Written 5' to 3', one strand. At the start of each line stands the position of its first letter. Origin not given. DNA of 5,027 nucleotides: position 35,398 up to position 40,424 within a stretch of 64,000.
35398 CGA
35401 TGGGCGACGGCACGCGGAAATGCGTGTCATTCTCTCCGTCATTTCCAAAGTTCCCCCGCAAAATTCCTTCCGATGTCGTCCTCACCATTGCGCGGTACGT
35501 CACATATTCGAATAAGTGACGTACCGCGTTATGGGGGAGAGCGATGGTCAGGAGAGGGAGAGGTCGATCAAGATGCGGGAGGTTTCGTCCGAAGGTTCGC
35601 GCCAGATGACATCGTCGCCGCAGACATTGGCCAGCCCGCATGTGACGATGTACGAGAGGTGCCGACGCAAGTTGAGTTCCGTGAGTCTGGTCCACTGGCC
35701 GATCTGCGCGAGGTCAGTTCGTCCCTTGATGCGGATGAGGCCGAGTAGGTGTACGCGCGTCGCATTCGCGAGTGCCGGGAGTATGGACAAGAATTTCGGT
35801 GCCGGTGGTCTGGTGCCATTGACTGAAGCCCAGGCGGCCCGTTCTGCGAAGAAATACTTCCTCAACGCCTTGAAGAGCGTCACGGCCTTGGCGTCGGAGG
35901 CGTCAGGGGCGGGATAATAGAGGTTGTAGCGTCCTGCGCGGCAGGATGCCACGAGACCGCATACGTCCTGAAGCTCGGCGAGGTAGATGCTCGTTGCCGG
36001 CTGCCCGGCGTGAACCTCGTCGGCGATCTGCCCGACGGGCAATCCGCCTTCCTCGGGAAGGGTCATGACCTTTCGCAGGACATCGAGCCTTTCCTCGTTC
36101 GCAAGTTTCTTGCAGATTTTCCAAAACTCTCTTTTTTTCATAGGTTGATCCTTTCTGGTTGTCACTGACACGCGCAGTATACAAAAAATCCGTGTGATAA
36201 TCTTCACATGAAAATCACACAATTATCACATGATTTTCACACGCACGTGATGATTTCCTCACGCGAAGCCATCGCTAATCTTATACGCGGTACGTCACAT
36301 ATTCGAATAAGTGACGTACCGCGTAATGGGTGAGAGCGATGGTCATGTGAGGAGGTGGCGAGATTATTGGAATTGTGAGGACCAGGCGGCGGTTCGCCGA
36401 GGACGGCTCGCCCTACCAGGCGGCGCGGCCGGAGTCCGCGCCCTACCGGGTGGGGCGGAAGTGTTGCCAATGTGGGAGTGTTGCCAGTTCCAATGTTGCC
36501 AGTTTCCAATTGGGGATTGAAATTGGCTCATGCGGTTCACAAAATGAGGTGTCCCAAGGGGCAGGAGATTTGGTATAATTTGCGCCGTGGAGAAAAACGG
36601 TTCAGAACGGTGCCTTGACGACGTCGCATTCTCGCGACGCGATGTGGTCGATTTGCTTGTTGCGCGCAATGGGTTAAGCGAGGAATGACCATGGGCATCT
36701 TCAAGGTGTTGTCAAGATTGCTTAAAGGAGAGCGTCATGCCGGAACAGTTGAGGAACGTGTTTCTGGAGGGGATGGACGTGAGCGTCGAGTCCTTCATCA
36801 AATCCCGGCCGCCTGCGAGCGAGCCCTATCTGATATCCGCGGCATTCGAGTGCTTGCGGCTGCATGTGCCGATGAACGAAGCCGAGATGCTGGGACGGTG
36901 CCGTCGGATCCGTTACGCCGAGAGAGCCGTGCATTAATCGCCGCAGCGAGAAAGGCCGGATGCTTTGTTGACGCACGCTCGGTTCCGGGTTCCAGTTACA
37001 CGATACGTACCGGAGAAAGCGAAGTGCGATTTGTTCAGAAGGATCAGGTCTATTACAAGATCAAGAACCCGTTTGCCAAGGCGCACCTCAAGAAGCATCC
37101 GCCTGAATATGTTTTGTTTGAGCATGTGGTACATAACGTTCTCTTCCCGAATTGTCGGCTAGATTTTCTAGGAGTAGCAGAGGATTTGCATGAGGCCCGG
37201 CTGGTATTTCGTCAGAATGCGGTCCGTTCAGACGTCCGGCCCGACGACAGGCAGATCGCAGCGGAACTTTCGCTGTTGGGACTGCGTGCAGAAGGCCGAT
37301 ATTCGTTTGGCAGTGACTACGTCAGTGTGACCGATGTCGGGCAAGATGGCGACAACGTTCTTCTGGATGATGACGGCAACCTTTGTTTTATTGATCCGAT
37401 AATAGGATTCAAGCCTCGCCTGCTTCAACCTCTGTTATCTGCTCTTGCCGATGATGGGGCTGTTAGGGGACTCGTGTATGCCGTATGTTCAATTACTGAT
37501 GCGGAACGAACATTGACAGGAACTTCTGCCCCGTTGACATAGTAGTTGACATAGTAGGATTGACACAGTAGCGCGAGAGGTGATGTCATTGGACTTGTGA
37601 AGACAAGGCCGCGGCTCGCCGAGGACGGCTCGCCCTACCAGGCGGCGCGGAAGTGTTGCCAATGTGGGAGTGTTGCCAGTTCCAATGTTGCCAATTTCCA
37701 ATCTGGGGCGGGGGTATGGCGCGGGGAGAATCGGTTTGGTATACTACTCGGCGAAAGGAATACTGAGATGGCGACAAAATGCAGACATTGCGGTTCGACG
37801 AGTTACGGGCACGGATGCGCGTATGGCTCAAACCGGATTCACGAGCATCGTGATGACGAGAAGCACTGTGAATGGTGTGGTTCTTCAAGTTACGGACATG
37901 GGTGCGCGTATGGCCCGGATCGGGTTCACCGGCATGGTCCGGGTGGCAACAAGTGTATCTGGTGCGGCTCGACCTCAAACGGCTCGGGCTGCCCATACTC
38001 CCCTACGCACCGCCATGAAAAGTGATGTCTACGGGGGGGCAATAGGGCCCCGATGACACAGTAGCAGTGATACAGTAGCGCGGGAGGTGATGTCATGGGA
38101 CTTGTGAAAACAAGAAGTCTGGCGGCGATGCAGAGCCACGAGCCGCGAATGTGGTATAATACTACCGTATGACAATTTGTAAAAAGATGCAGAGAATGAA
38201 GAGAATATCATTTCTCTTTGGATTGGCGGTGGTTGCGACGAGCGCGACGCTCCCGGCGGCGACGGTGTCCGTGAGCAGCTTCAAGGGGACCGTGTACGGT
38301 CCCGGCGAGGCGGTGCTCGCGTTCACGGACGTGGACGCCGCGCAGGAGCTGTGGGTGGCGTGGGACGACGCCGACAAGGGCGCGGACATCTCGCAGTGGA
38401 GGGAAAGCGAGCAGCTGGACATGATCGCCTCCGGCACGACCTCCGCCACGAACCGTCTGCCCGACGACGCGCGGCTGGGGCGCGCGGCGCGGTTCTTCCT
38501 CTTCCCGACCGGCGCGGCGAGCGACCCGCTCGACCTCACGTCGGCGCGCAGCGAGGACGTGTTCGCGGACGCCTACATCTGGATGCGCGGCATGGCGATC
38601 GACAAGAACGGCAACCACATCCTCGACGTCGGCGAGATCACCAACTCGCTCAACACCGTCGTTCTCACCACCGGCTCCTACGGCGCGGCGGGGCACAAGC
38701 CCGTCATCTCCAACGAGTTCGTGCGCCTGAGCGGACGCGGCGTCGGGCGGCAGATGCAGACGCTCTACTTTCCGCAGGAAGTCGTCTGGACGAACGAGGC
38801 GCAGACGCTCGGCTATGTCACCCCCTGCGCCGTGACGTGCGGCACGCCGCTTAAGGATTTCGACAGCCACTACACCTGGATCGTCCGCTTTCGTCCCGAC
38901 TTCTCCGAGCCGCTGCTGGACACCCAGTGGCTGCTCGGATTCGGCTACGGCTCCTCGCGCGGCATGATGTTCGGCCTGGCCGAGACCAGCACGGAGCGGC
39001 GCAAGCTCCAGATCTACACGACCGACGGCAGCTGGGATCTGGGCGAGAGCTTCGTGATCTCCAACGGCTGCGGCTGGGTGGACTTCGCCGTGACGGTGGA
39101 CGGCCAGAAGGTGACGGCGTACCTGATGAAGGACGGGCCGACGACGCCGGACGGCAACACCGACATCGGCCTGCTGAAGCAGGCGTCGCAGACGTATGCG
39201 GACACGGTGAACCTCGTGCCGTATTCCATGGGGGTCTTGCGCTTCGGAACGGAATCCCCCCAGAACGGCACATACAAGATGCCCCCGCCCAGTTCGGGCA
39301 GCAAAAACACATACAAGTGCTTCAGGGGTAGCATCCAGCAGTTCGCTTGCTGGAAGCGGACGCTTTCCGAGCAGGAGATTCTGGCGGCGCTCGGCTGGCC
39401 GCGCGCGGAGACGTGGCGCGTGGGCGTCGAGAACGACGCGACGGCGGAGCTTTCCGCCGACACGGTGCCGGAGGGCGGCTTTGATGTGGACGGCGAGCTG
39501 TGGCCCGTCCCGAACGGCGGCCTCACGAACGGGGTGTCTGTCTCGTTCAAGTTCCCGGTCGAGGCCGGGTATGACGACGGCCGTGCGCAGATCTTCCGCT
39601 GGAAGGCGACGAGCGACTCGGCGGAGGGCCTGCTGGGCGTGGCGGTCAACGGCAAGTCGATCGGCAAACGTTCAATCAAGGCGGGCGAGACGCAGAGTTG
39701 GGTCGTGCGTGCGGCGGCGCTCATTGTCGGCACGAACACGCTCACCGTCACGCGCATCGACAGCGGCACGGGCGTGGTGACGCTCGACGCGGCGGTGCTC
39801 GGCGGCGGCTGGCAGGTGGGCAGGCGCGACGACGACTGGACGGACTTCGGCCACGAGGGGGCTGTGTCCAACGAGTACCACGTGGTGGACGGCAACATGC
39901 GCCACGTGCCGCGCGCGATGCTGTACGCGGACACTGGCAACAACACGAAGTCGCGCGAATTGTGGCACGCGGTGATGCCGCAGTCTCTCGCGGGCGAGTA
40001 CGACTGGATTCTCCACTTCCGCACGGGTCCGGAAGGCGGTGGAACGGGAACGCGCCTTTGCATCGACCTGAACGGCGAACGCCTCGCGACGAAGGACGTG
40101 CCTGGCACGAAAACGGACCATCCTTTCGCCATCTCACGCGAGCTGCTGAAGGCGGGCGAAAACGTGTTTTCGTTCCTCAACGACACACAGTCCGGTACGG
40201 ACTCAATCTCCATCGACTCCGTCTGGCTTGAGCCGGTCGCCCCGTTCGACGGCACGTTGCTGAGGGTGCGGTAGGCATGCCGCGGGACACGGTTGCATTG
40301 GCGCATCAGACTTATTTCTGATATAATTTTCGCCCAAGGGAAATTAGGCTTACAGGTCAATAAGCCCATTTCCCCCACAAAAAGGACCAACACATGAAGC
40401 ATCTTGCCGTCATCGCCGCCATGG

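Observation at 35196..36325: ArsR-like regulator framed by 38-bp near-perfect palindromes and a TCACATG iteron-like array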

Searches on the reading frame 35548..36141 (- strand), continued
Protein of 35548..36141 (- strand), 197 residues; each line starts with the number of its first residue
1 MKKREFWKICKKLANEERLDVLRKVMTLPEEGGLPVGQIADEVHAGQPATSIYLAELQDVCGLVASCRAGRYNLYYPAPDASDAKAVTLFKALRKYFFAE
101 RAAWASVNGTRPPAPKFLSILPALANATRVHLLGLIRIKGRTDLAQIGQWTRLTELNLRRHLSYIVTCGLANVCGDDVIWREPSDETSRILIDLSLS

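Call 48: fold_search(model_id=the predicted structure, library=pdb)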
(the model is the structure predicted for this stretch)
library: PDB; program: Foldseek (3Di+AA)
matches with E <= 10: 1462; with E <= 0.001: 0
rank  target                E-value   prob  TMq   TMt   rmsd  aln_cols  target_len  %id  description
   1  2quf_A                2.2e-03  1.00  0.28  0.26  17.3       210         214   12  Crystal Structure of Transcription Factor AXXA-PF0095 from Pyrococcus furiosus (released 2008-08-05)
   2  8cli_A                3.2e-03  0.99  0.28  0.11  16.8       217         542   12  TFIIIC TauB-DNA monomer (released 2023-06-21)
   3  6j05_A                3.5e-03  1.00  0.36  0.67   9.8       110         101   28  Structures of two ArsR As(III)-responsive repressors: implications for the mechanism of derepression (released 2019-07-03)
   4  2xub                  7.2e-03  0.99  0.30  0.15  16.4       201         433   11  Human RPC62 subunit structure (released 2011-03-02)
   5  3cuq_A                8.5e-03  0.98  0.29  0.26  16.2       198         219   11  Integrated structural and functional model of the human ESCRT-II complex (released 2008-11-04)
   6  4omz_B                8.9e-03  1.00  0.32  0.60   3.3        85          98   25  Crystal Structure of NolR from Sinorhizobium fredii (released 2014-04-16)
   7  3jth_B                8.9e-03  1.00  0.33  0.64   3.4        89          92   25  Crystal structure of a transcriptional regulator HlyU from Vibrio vulnificus CMCP6 (released 2010-03-16)
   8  7dn3_O                8.9e-03  0.92  0.24  0.12  16.2       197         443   11  Structure of Human RNA Polymerase III elongation complex (released 2021-03-17)
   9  2quf_B                9.9e-03  0.96  0.28  0.26  16.6       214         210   13  Crystal Structure of Transcription Factor AXXA-PF0095 from Pyrococcus furiosus (released 2008-08-05)
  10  2qlz_B                1.0e-02  0.97  0.28  0.25  18.0       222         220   12  Crystal Structure of Transcription Factor PF0095 from Pyrococcus furiosus (released 2008-07-29)
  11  6o8k                  1.1e-02  1.00  0.34  0.65   2.9        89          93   27  Crystal Structure of apo and reduced Sulfide-responsive transcriptional repressor (SqrR) from Rhodobacter capsulatus. (released 2020-04-01)
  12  8b9x_B                1.3e-02  0.96  0.27  0.22  14.5       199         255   12  Chimeric protein of human UFM1 E3 ligase, UFL1, and DDRGK1 (released 2023-10-25)
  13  4ooi_B                1.4e-02  1.00  0.35  0.65   2.9        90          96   23  Reduced HlyU from Vibrio cholerae N16961 (released 2014-12-31)
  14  6j05_B                1.4e-02  1.00  0.34  0.69   3.5        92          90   29  Structures of two ArsR As(III)-responsive repressors: implications for the mechanism of derepression (released 2019-07-03)
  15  3w6j_F                1.4e-02  0.98  0.28  0.32  17.5       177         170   14  Crystal structure of ScpAB core complex (released 2013-04-24)
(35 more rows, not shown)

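Call 55: search_protein_families(library=pfam, alignment_id=A5, max_evalue=0.00001)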
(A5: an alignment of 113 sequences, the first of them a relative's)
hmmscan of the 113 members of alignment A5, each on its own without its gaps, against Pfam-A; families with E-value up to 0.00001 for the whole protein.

A. member 1, L056:441-827:+ (128 aa): 0 families

B. families by the number of members that match (of 113 scanned): 121 families (the first 25 are shown)
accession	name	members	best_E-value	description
PF01408.29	GFO_IDH_MocA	3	1e-17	Oxidoreductase family, NAD-binding Rossmann fold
PF00149.33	Metallophos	3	3.6e-15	Calcineurin-like phosphoesterase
PF12831.13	FAD_oxidored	2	4.8e-111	FAD dependent oxidoreductase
PF13360.13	PQQ_2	2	1.2e-28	Outer membrane protein assembly factor BamB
PF00702.32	Hydrolase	2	9.3e-25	haloacid dehalogenase-like hydrolase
PF13472.12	Lipase_GDSL_2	2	1.2e-19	GDSL-like Lipase/Acylhydrolase family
PF12850.12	Metallophos_2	2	6e-18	Calcineurin-like phosphoesterase superfamily domain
PF08843.17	AbiEii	2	2.3e-17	Nucleotidyl transferase AbiEii toxin, Type IV TA system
PF13749.12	HATPase_c_4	2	7.7e-15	Putative ATP-dependent DNA helicase recG C-terminal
PF04326.19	SLFN_AlbA_2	2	7.4e-14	Schlafen, AlbA_2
PF01134.28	GIDA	1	5.4e-143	Glucose inhibited division protein A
PF07971.18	Glyco_hydro_92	1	3.9e-141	Glycosyl hydrolase family 92 catalytic domain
PF00202.27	Aminotran_3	1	5.3e-92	Aminotransferase class-III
PF01571.26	GCV_T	1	2.7e-87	Aminomethyltransferase folate-binding domain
PF00206.25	Lyase_1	1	1.2e-81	Lyase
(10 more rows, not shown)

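Call 57: search_dna_similar(query=window:35548-36141:-, collection=plasmids, mode=protein, max_evalue=0.001, max_rows=10)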
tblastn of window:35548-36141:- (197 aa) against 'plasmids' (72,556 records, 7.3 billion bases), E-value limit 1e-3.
Records with a match: 1; places in all: 1; records where one place covers at least 80% of the query: 0.
Best place of each record, by identity: <60% 1.
By first word of the organism name: Tistrella 1.
By predicted mobility (MOB-suite, as given by PLSDB): conjugative 1.
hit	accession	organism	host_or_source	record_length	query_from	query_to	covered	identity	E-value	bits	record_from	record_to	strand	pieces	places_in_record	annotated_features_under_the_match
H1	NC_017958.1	Tistrella mobilis KA081020-065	-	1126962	1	80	41%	40.0%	5e-5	50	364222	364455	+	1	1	record has no annotation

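Call 58: search_dna_similar(query=window:35548-36141:-, collection=phages, mode=protein, max_evalue=0.001, max_rows=10)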
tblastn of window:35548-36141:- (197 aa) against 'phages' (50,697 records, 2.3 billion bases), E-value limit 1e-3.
No match.

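Call 66: search_protein_representatives(alignment_id=A2)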
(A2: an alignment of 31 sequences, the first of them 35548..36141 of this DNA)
Query: 31 sequences, 197 profile positions. Proteins with E-value up to 0.001 (for the whole library): 781; up to 1e-10: 87; up to 1e-30: 14. The best 150 are listed.
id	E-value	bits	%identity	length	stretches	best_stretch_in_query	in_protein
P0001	3.1e-94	330.3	-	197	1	1-197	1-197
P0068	5.1e-75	267.5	-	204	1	4-196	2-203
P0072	1.0e-61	224.1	-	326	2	4-175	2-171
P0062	1.5e-60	220.3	-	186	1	1-127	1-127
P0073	9.5e-57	207.9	-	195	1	5-196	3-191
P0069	7.1e-52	192.0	-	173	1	1-100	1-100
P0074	7.3e-51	188.7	-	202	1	2-195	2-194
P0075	3.0e-49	183.4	-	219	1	6-194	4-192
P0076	3.2e-47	176.8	-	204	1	1-194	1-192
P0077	3.8e-46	173.3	-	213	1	5-195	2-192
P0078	6.1e-38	146.5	-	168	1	5-175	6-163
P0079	1.1e-37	145.7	-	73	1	3-74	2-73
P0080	3.7e-35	137.4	-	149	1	1-148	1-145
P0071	2.4e-31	125.0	-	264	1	1-70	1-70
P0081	2.3e-27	112.0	-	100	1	1-101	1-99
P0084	1.5e-25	106.1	-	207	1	6-197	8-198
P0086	1.2e-21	93.4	-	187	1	5-195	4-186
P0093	6.4e-17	77.9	-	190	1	5-196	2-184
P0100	2.3e-14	69.5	-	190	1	5-196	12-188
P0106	8.8e-14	67.7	-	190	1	6-196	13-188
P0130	1.3e-11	60.6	-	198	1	5-196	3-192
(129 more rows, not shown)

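Call 68: list_cluster_members(proteins=[P0010, P0021, P0054, P0063, P0084, P0086, P0093, P0100, P0106, P0130])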
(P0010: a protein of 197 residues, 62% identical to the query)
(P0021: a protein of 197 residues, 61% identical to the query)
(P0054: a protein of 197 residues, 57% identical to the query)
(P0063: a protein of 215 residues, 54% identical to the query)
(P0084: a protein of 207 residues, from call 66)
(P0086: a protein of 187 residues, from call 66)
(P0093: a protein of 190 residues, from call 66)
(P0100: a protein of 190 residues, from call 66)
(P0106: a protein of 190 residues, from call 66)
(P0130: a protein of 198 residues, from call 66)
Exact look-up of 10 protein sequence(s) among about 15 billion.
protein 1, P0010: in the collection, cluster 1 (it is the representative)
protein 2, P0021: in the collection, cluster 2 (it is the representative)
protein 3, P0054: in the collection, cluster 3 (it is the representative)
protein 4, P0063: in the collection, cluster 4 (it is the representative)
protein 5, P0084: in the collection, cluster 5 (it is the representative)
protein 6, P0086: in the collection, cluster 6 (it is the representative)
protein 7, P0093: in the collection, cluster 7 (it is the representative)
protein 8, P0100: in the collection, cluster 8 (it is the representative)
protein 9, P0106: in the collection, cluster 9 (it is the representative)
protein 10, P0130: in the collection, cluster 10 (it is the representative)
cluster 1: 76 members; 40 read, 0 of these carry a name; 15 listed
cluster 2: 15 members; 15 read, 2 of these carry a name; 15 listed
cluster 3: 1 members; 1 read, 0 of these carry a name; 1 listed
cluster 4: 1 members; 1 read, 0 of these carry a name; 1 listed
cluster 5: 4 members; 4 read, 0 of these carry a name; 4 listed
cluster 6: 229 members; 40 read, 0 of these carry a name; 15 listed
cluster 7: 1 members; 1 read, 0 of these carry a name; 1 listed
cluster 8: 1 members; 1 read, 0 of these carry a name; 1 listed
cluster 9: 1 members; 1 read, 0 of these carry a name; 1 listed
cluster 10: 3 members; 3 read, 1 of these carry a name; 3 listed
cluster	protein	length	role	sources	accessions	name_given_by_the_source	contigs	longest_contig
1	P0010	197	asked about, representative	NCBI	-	-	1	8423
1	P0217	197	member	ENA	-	-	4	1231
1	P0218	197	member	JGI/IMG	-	-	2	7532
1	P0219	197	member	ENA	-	-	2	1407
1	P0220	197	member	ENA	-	-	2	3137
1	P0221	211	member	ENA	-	-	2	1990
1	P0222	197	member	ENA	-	-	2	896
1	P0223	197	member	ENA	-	-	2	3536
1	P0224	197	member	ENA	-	-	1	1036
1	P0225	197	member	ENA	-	-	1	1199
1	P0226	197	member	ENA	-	-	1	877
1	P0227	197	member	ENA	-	-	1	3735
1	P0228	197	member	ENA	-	-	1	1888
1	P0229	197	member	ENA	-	-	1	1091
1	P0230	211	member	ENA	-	-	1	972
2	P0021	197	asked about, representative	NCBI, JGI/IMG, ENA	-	DNA-binding transcriptional ArsR family regulator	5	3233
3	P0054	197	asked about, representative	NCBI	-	-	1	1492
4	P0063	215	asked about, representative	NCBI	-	-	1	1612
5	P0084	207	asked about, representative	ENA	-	-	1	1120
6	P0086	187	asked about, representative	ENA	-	-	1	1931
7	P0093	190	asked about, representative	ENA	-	-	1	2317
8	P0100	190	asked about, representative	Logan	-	-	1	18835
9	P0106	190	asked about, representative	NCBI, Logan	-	-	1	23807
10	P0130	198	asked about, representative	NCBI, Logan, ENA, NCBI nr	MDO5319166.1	MAG: helix-turn-helix domain-containing protein [bacterium] | helix-turn-helix domain-containing protein [bacterium]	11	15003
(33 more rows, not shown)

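Call 81: search_protein_families(library=padloc, proteins=[window:35548-36141:-, L037:4327-4869:+], max_evalue=0.001)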
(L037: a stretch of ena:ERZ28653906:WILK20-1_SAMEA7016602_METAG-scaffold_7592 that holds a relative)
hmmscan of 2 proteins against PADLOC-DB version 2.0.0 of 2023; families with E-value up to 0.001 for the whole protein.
window:35548-36141:- (197 aa): 1 family
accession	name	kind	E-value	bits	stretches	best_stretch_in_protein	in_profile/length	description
PDLC01438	Csa3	-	2.4e-06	25.8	0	6-85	138-205/305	"CAS-I,CAS-II,CAS-III,CAS-IV,CAS-V,CAS-VI; associated_signaling"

L037:4327-4869:+ (180 aa): 14 families
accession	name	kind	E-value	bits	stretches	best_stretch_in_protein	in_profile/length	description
PDLC02238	AbiEi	-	5e-59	197.1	1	1-179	1-179/180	AbiEi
PDLC02225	AbiEi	-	4.3e-31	106.2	1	3-175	20-191/198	AbiEi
PDLC02265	AbiEi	-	1.2e-19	68.8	1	2-165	16-184/198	AbiEi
PDLC02248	AbiEi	-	2.3e-17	61.3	1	14-175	29-194/198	AbiEi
PDLC02275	AbiEi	-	4.7e-16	57.3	1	6-163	16-170/184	AbiEi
PDLC02245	AbiEi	-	7.3e-15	53.2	1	5-167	15-182/194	AbiEi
PDLC02283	AbiEi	-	2e-13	48.5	1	2-136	19-159/201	AbiEi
PDLC02239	AbiEi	-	3.4e-11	41.2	1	11-163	20-178/195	AbiEi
PDLC02263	AbiEi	-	2.2e-10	38.8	1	14-163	75-229/244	AbiEi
PDLC02253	AbiEi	-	3.8e-10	37.9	1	3-89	18-104/112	AbiEi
PDLC02254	AbiEi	-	2.8e-08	31.7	1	24-165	39-184/197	AbiEi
PDLC02267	AbiEi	-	1.7e-05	22.4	1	18-165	41-185/252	AbiEi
PDLC02249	AbiEi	-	0.00012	19.9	1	16-93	32-113/184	AbiEi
PDLC02241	AbiEi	-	0.00051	17.9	1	17-167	31-184/199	AbiEi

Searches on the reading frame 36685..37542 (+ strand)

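Call 9: search_protein_families(library=pfam, proteins=[window:36685-37542:+], max_evalue=0.01)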
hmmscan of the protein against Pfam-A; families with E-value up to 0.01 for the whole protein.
window:36685-37542:+ (285 aa): 1 family
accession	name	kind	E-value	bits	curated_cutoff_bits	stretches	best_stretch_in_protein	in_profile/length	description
PF18762.7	Kinase-PolyVal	-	1.2e-17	64.9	27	1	80-240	4-156/160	Serine/Threonine/Tyrosine Kinase found in polyvalent proteins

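Call 81: search_protein_families(library=padloc, proteins=[window:36685-37542:+], max_evalue=0.001)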
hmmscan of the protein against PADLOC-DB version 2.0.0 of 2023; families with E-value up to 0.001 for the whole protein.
window:36685-37542:+ (285 aa): 0 families

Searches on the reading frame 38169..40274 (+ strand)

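Call 9: search_protein_families(library=pfam, proteins=[window:38169-40274:+], max_evalue=0.01)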
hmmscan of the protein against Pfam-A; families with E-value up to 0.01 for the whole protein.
window:38169-40274:+ (701 aa): 1 family
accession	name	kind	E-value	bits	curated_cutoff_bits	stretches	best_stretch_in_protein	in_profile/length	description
PF13385.13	Laminin_G_3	-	0.0013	19.3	27.6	0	367-404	112-150/151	Concanavalin A-like lectin/glucanases superfamily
